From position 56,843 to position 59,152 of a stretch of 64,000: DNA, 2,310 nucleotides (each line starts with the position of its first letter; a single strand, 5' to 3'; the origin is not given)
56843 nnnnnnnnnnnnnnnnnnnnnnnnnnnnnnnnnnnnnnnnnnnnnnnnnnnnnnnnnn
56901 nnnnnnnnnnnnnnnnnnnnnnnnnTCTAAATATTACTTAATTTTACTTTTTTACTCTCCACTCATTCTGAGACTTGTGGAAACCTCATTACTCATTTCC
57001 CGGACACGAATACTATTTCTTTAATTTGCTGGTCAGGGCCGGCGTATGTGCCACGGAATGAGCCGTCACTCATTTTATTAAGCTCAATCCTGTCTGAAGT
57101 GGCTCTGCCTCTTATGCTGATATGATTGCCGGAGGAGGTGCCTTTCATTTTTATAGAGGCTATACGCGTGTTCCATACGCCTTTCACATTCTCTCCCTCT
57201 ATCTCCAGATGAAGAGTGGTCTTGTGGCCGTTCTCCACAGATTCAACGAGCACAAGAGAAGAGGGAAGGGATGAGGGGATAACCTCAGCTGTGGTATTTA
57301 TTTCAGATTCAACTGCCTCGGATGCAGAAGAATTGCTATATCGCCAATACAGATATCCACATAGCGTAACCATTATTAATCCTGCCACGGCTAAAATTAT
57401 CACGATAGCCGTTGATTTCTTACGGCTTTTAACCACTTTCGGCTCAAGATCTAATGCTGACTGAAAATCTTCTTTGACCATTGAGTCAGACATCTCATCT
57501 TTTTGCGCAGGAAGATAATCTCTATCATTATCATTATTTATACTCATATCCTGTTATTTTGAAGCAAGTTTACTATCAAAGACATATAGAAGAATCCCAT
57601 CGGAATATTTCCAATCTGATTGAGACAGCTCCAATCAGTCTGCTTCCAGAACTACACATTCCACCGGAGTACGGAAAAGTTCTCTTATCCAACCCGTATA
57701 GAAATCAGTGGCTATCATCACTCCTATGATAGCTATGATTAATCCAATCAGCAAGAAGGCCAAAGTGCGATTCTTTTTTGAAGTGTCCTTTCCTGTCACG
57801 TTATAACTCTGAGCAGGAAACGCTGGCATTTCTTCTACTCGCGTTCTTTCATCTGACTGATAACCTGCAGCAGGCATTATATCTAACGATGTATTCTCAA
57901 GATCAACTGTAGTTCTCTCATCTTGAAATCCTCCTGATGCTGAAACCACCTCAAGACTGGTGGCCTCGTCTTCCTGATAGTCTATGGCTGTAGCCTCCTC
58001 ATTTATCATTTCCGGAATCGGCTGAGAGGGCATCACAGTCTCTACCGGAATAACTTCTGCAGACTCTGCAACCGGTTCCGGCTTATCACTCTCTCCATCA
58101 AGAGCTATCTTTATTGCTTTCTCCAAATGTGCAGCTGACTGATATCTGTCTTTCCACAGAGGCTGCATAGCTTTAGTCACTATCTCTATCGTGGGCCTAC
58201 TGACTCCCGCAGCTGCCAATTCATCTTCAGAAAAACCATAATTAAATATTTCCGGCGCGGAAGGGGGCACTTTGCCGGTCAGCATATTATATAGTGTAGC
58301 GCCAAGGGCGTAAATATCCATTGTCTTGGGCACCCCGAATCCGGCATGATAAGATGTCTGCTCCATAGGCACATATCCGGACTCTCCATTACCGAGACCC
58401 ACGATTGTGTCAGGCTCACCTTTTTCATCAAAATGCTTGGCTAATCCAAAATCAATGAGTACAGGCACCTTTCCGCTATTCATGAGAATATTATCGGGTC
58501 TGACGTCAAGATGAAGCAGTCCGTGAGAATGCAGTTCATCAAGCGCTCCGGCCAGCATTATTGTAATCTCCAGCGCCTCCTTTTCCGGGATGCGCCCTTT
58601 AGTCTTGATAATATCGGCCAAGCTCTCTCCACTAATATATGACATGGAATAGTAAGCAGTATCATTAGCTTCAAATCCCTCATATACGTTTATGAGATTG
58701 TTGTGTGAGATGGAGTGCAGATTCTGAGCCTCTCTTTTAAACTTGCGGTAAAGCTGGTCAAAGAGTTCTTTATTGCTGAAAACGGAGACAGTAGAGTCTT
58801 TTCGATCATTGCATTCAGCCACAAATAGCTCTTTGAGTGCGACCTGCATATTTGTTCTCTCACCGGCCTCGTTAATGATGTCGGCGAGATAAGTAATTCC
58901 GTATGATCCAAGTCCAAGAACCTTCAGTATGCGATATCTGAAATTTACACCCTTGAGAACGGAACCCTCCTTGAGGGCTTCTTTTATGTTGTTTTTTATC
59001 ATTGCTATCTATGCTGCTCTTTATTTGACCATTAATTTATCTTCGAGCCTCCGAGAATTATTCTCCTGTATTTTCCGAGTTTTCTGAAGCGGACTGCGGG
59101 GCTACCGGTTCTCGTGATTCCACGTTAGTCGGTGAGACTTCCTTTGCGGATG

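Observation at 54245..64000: Eukaryotic-like phospho-signalling operon: LRR, Zn-FHA, PP2C, pseudokinase, two kinases, MORN receptor and Sel1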

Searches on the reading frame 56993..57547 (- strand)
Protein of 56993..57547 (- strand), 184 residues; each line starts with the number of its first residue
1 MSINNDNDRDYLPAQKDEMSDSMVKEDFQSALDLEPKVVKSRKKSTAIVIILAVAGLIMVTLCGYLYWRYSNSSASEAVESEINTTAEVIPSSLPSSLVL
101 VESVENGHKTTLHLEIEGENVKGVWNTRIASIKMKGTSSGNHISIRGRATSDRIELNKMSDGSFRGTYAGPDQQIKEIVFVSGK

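Call 3: search_protein_families(library=pfam, proteins=[window:56993-57547:-], max_evalue=0.01)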
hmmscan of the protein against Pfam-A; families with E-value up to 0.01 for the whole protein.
window:56993-57547:- (184 aa): 0 families

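Call 4: search_protein_families(library=padloc, proteins=[window:56993-57547:-], max_evalue=0.01)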
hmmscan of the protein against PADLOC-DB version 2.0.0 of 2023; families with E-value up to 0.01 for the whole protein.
window:56993-57547:- (184 aa): 0 families

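Call 8: search_protein_families(library=ncbifam, proteins=[window:56993-57547:-], max_evalue=0.01)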
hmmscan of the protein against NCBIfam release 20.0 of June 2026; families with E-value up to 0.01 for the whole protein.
window:56993-57547:- (184 aa): 0 families

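Call 74: find_homologous_proteins(query=window:56993-57547:-, max_evalue=0.001)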
Query window:56993-57547:- (184 aa): 1 proteins with E <= 0.001 among 90 candidates.
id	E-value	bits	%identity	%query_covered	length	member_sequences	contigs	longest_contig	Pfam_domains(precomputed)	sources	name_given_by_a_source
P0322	5.9e-111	386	98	100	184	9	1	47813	-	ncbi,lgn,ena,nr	ncbi:MAG: hypothetical protein HDS70_03205 [Bacteroidales bacterium]|nr:hypothetical protein [Bacter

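Call 81: predict_structure(protein=window:56993-57547:-)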
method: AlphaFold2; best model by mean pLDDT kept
length: 184 residues; sequences in the alignment: 1
mean_pLDDT: 56.4   pTM: 0.34
mean pLDDT of the five models: 56.4, 49.0, 46.8, 45.5, 45.1
residues with pLDDT >= 90: 0; 70-90: 35; 50-70: 79; < 50: 70
segments of 3 or more residues with pLDDT < 50: 1-3, 13-17, 35-44, 73-108, 173-179, 181-184
pLDDT, mean of each block of 10 residues (from residue 1): 50 48 52 47 57 81 81 48 34 39 48 66 61 69 65 68 62 47 33
secondary structure, 60 per line:
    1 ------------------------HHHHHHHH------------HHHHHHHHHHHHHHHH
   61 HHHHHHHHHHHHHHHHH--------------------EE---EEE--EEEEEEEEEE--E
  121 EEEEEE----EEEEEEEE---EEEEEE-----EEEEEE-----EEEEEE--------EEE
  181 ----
elements in order: H25-32 H45-77 E103-105 E108-117 E120-126 E131-138 E142-147 E153-158 E164-169 E178-180

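Call 82: search_protein_representatives(protein=window:56993-57547:-)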
Query: 184 residues. Proteins with E-value up to 0.001 (for the whole library): 5; up to 1e-10: 3; up to 1e-30: 2. The best 5 are listed.
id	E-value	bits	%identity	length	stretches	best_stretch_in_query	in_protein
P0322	1.9e-111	385.6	98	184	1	1-184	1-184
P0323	2.5e-33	131.5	48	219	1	28-182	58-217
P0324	2.2e-11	60.2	29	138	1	52-180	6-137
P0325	2.3e-06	43.8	28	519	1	35-174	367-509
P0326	2.7e-04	37.1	39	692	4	134-174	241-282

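Call 85: fold_search(model_id=the predicted structure, library=pdb)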
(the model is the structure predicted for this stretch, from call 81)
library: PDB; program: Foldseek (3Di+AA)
matches with E <= 10: 863; with E <= 0.001: 0
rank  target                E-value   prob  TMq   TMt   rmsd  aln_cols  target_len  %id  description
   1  5ogb                  4.9e-02  0.99  0.28  0.35   4.9        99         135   13  Human Cellular Retinoic Acid Binding Protein II (CRABPII) with bound synthetic retinoid DC360. (released 2018-10-24)
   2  7qh3_B                5.5e-02  1.00  0.33  0.40   4.8       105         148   12  Crystal structure of the anti-sigma factor RsfG from Streptomyces tsukubaensis NRRL18488 (released 2022-12-21)
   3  3f9d_A                6.8e-02  0.98  0.28  0.35   4.9       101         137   14  Crystal structure of the R132K:R111L:T54E mutant of cellular retinoic acid-binding protein II complexed with C15-aldeh (released 2009-10-27)
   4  7oxx_B                7.1e-02  0.98  0.27  0.34   5.1       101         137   13  CrabP2 mutant R30AK31A (released 2022-07-13)
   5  3fa6_A                7.9e-02  0.98  0.28  0.35   4.9       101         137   15  Crystal structure of the R132K:Y134F:R111L:L121D:T54V mutant of cellular retinoic acid-binding protein II complexed wi (released 2009-10-27)
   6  4yko_A                7.9e-02  0.98  0.28  0.35   4.8       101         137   14  Crystal structure of the R111K:Y134F:T54V:R132Q:P39Q:R59Y:A32Y:F3Q mutant of human Cellular Retinoic Acid Binding Prot (released 2016-03-09)
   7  5ee2                  8.4e-02  0.98  0.32  0.44   5.4       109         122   14  The crystal structure of the C-terminal beta-barrel of HpuA from Neisseria gonorrhoeae (released 2015-11-04)
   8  4i9r                  9.3e-02  0.97  0.27  0.35   4.9       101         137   14  Crystal Structure of the R111K:R132L:Y134F:T54V:R59W:A32W Mutant of the Cellular Retinoic Acid Binding Protein Type II i (released 2013-10-09)
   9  7oxx_C                9.3e-02  0.97  0.27  0.34   5.0       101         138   13  CrabP2 mutant R30AK31A (released 2022-07-13)
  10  3d95_A                9.8e-02  0.96  0.29  0.37   6.5       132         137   11  Crystal Structure of the R132K:Y134F:R111L:L121E:T54V Mutant of Apo-Cellular Retinoic Acid Binding Protein Type II at  (released 2008-07-22)
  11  3cr6                  1.0e-01  0.96  0.27  0.34   5.2       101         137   14  Crystal Structure of the R132K:R111L:A32E Mutant of Cellular Retinoic Acid Binding Protein Type II Complexed with C15-al (released 2009-03-17)
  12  3i17_A                1.2e-01  0.96  0.29  0.37   5.1       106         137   13  Crystal structure of the apo R132K:L121E mutant of cellular retinoic acid-binding protein II at 1.68 angstrom resoluti (released 2009-07-28)
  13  3f8a                  1.2e-01  0.95  0.32  0.40   5.4       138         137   12  Crystal Structure of the R132K:R111L:L121E:R59W Mutant of Cellular Retinoic Acid-Binding Protein Type II Complexed with  (released 2009-11-10)
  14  6nny                  1.3e-01  0.96  0.27  0.34   4.9       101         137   14  Crystal Structure of the All-Trans Retinal-Bound R111K:Y134F:T54V:R132Q:P39E:R59Y:L121E Mutant of Human Cellular Retinoi (released 2019-01-30)
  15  7oxx_A                1.3e-01  0.95  0.27  0.34   5.0       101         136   13  CrabP2 mutant R30AK31A (released 2022-07-13)
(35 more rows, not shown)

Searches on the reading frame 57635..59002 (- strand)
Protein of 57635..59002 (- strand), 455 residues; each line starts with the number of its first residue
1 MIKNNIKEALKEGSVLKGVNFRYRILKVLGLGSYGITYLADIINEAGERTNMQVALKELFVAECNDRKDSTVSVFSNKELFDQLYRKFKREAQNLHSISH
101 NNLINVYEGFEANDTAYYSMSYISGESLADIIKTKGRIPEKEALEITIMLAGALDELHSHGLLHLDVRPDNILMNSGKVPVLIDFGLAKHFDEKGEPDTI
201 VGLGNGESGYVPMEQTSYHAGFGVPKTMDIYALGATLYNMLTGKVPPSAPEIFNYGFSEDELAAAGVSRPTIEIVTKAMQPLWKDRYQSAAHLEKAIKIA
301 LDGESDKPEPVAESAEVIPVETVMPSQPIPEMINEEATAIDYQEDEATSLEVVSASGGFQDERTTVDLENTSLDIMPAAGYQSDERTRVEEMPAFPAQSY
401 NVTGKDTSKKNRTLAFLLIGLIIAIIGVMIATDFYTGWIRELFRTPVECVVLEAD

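Call 3: search_protein_families(library=pfam, proteins=[window:57635-59002:-], max_evalue=0.01)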
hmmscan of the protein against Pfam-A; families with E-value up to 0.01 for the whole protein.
window:57635-59002:- (455 aa): 5 families
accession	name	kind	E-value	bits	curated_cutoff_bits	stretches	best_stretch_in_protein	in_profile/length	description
PF00069.31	Pkinase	-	8.5e-32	111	31.7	1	23-248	1-198/263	Protein kinase domain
PF07714.23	PK_Tyr_Ser-Thr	-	7.2e-19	68.5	23.1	1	27-246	5-204/258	Protein tyrosine and serine/threonine kinase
PF03109.22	ABC1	-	8.6e-06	25.5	22.9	1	114-194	141-220/244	ABC1 atypical kinase-like domain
PF01636.29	APH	-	4.8e-05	23.7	23.2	1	161-189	169-198/239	Phosphotransferase enzyme family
PF01163.29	RIO1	-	0.0082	16.2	22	0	86-186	53-149/187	RIO domain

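Call 4: search_protein_families(library=padloc, proteins=[window:57635-59002:-], max_evalue=0.01)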
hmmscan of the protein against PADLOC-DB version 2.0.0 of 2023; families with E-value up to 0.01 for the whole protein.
window:57635-59002:- (455 aa): 35 families (the best 25 are shown)
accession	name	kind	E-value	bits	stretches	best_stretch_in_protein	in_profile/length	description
PDLC04138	mad6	-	2.3e-45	153.6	1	21-291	51-305/659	mads_6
PDLC04042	PD-T4-6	-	3.5e-45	152.9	1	20-312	8-284/292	-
PDLC04060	PD-T4-6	-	1.5e-43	147.5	1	21-430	8-353/486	-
PDLC04053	PD-T4-6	-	1.2e-41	141.2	1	22-313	10-288/311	-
PDLC04047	PD-T4-6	-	6.2e-40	135.3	1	17-340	6-305/327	-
PDLC04043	PD-T4-6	-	8e-40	135.2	1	18-318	12-294/452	-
PDLC04054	PD-T4-6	-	5.5e-38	129.3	1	18-317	11-291/347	-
PDLC04044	PD-T4-6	-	4e-36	122.9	1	20-340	31-329/372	-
PDLC04045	PD-T4-6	-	1.1e-35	121.3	1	21-300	33-298/350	-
PDLC04039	PD-T4-6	-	1.3e-35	121.3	1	68-429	38-403/458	-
PDLC04052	PD-T4-6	-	3.2e-33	113.7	1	84-349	52-323/496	-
PDLC04057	PD-T4-6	-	4.6e-32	109.6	1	82-313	49-283/443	-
PDLC04041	PD-T4-6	-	6.7e-32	109.3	1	82-371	69-355/443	-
PDLC04061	PD-T4-6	-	8.9e-32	109.2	1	22-432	17-377/510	-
PDLC04062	PD-T4-6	-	2.5e-29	100.6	1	21-297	32-290/450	-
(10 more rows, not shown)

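Call 8: search_protein_families(library=ncbifam, proteins=[window:57635-59002:-], max_evalue=0.01)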
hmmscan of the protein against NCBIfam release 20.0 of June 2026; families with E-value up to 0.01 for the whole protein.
window:57635-59002:- (455 aa): 19 families
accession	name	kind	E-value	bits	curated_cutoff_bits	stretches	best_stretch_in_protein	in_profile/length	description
NF033483.0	PknB_PASTA_kin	equivalog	4.2e-41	141.6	450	1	83-429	49-350/563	Stk1 family PASTA domain-containing Ser/Thr kinase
NF047741.1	antiphage_MADS6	equivalog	3.2e-27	95.3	460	2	141-312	299-472/612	methylation-associated defense system protein kinase MAD6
NF052427.1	StpK7MSMEG_1200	equivalog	3.2e-24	85.4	900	1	77-305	42-273/601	serine/threonine protein kinase StpK7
NF038150.1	lanthi_synth_IV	equivalog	7.7e-20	70.8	650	1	88-306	239-459/851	class IV lanthionine synthetase LanL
NF009651.0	PRK13184.1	equivalog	2.5e-18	65.5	839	1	81-306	42-296/932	serine/threonine-protein kinase PknD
NF033442.0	BREX_PglW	equivalog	7.4e-14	50.4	990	1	85-190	552-662/1391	BREX system serine/threonine kinase PglW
TIGR03903.1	TOMM_kin_cyc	equivalog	1.9e-11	42.6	705.75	1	83-298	20-246/1267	TOMM system kinase/cyclase fusion protein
NF053615.1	SerThrKinAfsKStmc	equivalog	2.1e-11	43.2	1300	1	82-246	52-212/809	protein serine/threonine kinase AfsK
NF058632.1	SerThrKinPrkT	equivalog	9.4e-11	41.3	280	1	9-177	7-153/322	serine/threonine protein kinase PrkT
NF038151.1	lanthi_synth_III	equivalog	2.6e-10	39.3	575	1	86-241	268-423/833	class III lanthionine synthetase LanKC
TIGR03724.2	arch_bud32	equivalog_domain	1.6e-09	37.5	125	1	113-193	65-136/193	KEOPS complex kinase/ATPase Bud32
NF011464.0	PRK14879.1-7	equivalog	1.4e-08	34.7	246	1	89-194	54-154/221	Kae1-associated kinase Bud32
NF011463.0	PRK14879.1-4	equivalog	3.7e-08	33.1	188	1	115-191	92-163/237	Kae1-associated kinase Bud32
NF007174.0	PRK09605.1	equivalog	3e-06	26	447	1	78-193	372-478/535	bifunctional N(6)-L-threonylcarbamoyladenine synthase/serine/threonine protein kinase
NF011462.0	PRK14879.1-3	equivalog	2.1e-05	24.3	174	1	119-194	70-133/192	Kae1-associated kinase Bud32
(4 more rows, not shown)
